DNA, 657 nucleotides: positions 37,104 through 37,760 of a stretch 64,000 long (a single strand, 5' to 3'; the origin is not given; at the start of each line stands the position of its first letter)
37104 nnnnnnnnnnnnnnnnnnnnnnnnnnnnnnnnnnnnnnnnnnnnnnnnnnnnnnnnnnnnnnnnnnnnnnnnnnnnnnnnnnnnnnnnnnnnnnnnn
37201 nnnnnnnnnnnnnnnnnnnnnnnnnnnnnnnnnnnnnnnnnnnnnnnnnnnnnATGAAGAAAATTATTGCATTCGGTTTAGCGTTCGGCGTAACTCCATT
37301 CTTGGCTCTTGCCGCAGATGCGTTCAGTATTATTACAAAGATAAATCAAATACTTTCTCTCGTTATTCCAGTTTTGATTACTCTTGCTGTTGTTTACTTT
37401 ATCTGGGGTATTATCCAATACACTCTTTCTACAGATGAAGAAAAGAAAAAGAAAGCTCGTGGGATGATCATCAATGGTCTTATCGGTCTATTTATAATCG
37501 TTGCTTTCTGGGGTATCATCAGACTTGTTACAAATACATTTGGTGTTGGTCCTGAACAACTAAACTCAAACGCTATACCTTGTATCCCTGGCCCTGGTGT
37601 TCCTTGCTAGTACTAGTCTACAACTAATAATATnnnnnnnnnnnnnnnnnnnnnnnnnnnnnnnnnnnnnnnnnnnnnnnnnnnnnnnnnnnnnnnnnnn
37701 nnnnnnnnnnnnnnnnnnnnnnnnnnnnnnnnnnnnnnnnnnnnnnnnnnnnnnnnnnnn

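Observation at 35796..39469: Tandem array of five VirB2/TrbC-type pilin paralogs with hypervariable ectodomains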

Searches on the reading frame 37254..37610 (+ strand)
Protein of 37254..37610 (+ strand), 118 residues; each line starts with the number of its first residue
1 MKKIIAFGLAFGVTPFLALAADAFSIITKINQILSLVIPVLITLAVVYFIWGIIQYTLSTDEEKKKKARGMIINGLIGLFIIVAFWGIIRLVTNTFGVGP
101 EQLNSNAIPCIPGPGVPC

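Call 3: search_protein_families(library=pfam, proteins=[window:37254-37610:+], max_evalue=1)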
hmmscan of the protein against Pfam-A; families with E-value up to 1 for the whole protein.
window:37254-37610:+ (118 aa): 10 families
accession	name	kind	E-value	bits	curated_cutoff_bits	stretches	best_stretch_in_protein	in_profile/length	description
PF18895.5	T4SS_pilin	-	1.6e-11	44.6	26.6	1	27-91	6-70/71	Type IV secretion system pilin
PF24284.1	DUF7472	-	0.0037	17.8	27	1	42-83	14-55/65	Family of unknown function (DUF7472)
PF15062.11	ARL6IP6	-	0.011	16.3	27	0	31-54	21-44/86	Haemopoietic lineage transmembrane helix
PF07950.16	MCP1_TM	-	0.019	16.1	22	1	38-92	44-100/105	MDM10-complementing protein 1, transmembrane domain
PF20563.3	DUF6773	-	0.04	14.2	27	1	35-96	86-147/163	Family of unknown function (DUF6773)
PF01080.22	Presenilin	-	0.047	12.9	34.3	1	31-65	5-54/408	Presenilin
PF13190.11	PDGLE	-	0.3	11.3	27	0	56-92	67-100/102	PDGLE domain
PF15879.10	MWFE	-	0.46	11.3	27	0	75-95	4-24/55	NADH-ubiquinone oxidoreductase MWFE subunit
PF09843.14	DUF2070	-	0.55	8.9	30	1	6-97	107-184/561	Predicted membrane protein (DUF2070)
PF25184.1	YxzE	-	0.58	11.7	40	0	42-69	4-31/65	YxzE-like putative bacteriocin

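Call 4: search_protein_families(library=ncbifam, proteins=[window:37254-37610:+], max_evalue=1)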
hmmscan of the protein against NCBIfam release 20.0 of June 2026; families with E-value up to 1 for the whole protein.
window:37254-37610:+ (118 aa): 12 families
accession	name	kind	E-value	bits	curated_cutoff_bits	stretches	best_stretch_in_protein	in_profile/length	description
NF045849.1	ICE_MMCAP2_0565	equivalog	3.1e-09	36.4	40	1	25-95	8-79/80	Mbov_0395 family pilin-like conjugal transfer protein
NF045890.1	conj_pls20_p028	equivalog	0.00081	18.4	150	1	26-96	54-120/377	pLS20_p028 family conjugation system transmembrane protein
NF046050.1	CPBP_fam_MroQ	equivalog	0.0029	17.1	270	1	30-105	40-114/243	intramembrane glutamic endopeptidase MroQ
NF001842.0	PRK00567.1-3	equivalog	0.027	14.5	146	1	29-67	68-106/147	large-conductance mechanosensitive channel protein MscL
TIGR02908.1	CoxD_Bacillus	equivalog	0.033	14.1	117.85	1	2-88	27-107/110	cytochrome c oxidase subunit IVB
NF033883.1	conj_TraQ_IncI1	equivalog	0.058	13.3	80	1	22-98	1-83/175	conjugal transfer protein TraQ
NF002595.0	PRK02251.2-1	equivalog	0.11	12.8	109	0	62-95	21-54/84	cell division protein CrgA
TIGR04286.1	MSEP-CTERM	equivalog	0.12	10.2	150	1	7-96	11-96/920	MSEP-CTERM sorting domain-containing protein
NF046075.1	UpsF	equivalog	0.14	10.9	400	1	13-85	212-276/484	membrane pilin protein UpsF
NF046000.1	MAG1210_fam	subfamily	0.31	9.6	275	1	29-92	60-119/550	MAG1210 family protein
TIGR04402.2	mob_CxxC_CxxC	subfamily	0.48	10.6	70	1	20-48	21-71/180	mobilome CxxCx(11)CxxC protein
NF041560.1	T6SS_Burk_ExIF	subfamily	0.72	9.5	90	1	40-93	133-185/234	putative type VI secretion system effector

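Call 17: list_cluster_members(proteins=[P0001, window:37254-37610:+, window:31449-33896:+])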
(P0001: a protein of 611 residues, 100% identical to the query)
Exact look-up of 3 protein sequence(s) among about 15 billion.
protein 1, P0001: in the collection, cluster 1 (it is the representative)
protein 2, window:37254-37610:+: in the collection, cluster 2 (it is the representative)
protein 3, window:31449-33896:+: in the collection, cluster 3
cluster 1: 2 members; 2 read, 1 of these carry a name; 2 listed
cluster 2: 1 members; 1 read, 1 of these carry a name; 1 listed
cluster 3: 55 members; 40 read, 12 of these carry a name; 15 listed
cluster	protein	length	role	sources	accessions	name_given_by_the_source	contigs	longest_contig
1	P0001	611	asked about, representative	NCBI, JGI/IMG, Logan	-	hypothetical protein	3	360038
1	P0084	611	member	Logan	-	-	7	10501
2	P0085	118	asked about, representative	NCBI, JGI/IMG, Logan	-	hypothetical protein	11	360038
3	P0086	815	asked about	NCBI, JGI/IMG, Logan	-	DNA gyrase subunit A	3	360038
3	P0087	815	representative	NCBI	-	-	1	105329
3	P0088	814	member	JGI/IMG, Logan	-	DNA gyrase subunit A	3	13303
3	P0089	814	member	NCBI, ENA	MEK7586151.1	MAG: DNA gyrase subunit A [Patescibacteria group bacterium]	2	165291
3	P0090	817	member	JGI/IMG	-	DNA gyrase subunit A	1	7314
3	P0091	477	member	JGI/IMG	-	DNA gyrase subunit A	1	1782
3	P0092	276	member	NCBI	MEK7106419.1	MAG: DNA gyrase C-terminal beta-propeller domain-containing protein, partial ...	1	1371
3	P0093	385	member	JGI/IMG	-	DNA gyrase subunit A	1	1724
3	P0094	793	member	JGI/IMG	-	DNA gyrase subunit A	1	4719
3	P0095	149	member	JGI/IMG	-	DNA gyrase subunit A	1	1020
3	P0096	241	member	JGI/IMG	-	DNA gyrase subunit A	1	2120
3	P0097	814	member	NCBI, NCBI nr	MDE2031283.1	MAG: DNA gyrase subunit A [Patescibacteria group bacterium] | DNA gyrase subunit A [Patescibacteria group bacterium]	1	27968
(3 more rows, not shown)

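Call 52: search_solved_structures(query=A3, max_evalue=10, show_alignments=2)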
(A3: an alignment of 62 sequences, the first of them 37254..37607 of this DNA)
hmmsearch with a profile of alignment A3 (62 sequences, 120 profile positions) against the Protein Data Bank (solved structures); distinct sequences matched with E-value up to 10: 6.
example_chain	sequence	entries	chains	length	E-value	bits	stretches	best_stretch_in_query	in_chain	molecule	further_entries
20yc_R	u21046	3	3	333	0.24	14.5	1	27-85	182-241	Probable G-protein coupled receptor 174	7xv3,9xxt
8kh5_A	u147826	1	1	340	0.26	14.4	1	27-85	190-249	Probable G-protein coupled receptor 174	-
8evm_A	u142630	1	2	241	0.45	13.7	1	62-91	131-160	Chlorophyll dimer protein designs, Special Pair 3 (SP3x)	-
8izb_R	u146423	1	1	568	0.65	13.1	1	27-85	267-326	Probable G-protein coupled receptor 174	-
8yq6_E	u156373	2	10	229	1.1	12.4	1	9-95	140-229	de novo designed ion channel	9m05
8yq5_E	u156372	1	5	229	1.7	11.8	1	10-95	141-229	de novo designed ion channel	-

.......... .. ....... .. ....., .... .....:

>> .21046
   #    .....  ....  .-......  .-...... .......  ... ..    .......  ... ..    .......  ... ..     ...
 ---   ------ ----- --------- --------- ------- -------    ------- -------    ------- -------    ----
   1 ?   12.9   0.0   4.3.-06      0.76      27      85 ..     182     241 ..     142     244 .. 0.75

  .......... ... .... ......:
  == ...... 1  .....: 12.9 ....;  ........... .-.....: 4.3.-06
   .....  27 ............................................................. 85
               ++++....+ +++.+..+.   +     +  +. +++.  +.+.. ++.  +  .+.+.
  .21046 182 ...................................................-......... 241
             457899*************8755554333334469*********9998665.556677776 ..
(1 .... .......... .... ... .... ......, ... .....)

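Call 104: predict_structure(alignment_id=A7)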
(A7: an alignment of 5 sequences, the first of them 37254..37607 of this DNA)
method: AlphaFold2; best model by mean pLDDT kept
length: 118 residues; sequences in the alignment: 5
mean_pLDDT: 65.5   pTM: 0.40
mean pLDDT of the five models: 65.5, 64.4, 63.6, 62.3, 61.1
residues with pLDDT >= 90: 0; 70-90: 55; 50-70: 34; < 50: 29
segments of 3 or more residues with pLDDT < 50: 1-17, 107-109, 112-117
pLDDT, mean of each block of 10 residues (from residue 1): 39 49 61 72 81 81 80 81 78 63 50 46
secondary structure, 60 per line:
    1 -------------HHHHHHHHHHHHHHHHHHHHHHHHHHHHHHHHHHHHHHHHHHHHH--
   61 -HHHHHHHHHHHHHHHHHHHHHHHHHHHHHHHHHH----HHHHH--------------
elements in order: H14-58 H62-95 H100-104

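Call 106: fold_search(model_id=the predicted structure, library=pdb)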
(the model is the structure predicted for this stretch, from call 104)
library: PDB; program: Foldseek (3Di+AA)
matches with E <= 10: 294; with E <= 0.001: 0
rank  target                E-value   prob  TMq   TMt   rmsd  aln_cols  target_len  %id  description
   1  6s1k_E                7.1e-01  0.92  0.55  0.62   5.7        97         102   12  E. coli Core Signaling Unit, carrying QQQQ receptor mutation (released 2020-01-22)
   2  3rko_G                9.1e-01  0.77  0.39  0.46  18.9        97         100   14  Crystal structure of the membrane domain of respiratory complex I from E. coli at 3.0 angstrom resolution (released 2011-08-03)
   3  5n72                  9.1e-01  0.69  0.51  0.18  11.0       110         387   16  Crystal structure of the Legionella effector WipA shorter construct (released 2017-04-19)
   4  9vub_C                9.7e-01  0.87  0.56  0.20   5.9       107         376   11  channel C complex with 3 (released 2026-03-11)
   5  9grx_E                1.3e+00  0.82  0.40  0.47  16.9        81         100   15  NDH-PSI-LHCI supercomplex from S. oleracea (released 2025-02-12)
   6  8vvi_C                1.3e+00  0.23  0.30  0.34   8.1        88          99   17  Cryo-EM structure of a type II ZorAB complex from Sulfuricurvum kujiense (released 2025-02-05)
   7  5n5e_D                1.4e+00  0.82  0.44  0.53   8.8        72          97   11  Crystal structure of encapsulated ferritin domain from Pyrococcus furiosus PFC_05175 (released 2018-01-24)
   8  6o72_A                1.4e+00  0.63  0.40  0.06  14.0        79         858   24  Structure of the TRPM8 cold receptor by single particle electron cryo-microscopy, TC-I 2014-bound state (released 2019-09-18)
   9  5n5e_A                1.5e+00  0.84  0.48  0.57   7.8        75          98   13  Crystal structure of encapsulated ferritin domain from Pyrococcus furiosus PFC_05175 (released 2018-01-24)
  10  9vub_A                1.6e+00  0.75  0.57  0.20   6.0       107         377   11  channel C complex with 3 (released 2026-03-11)
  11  6khi_E                1.6e+00  0.41  0.32  0.38  16.6        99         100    8  Supercomplex for cylic electron transport in cyanobacteria (released 2020-02-12)
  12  9mn2_A                1.6e+00  0.16  0.28  0.23  11.0       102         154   10  Crystal Structure of the B6C Region of the Group B Streptococcus Beta Antigen C Protein (released 2025-08-27)
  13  9fso_W                1.8e+00  0.89  0.39  0.20   2.9        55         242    7  Human RNA Polymerase III Class III Open Pre-initiation Complex 1 (OC1) (released 2025-01-15)
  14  5n6x_A                1.9e+00  0.44  0.48  0.17  11.6       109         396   15  Crystal structure of the Legionella effector WipA (released 2017-04-19)
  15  4mt8_B                2.0e+00  0.87  0.56  0.68   2.3        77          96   10  Structure of the ERS1 dimerization and histidine phosphotransfer domain from Arabidopsis thaliana (released 2014-10-01)
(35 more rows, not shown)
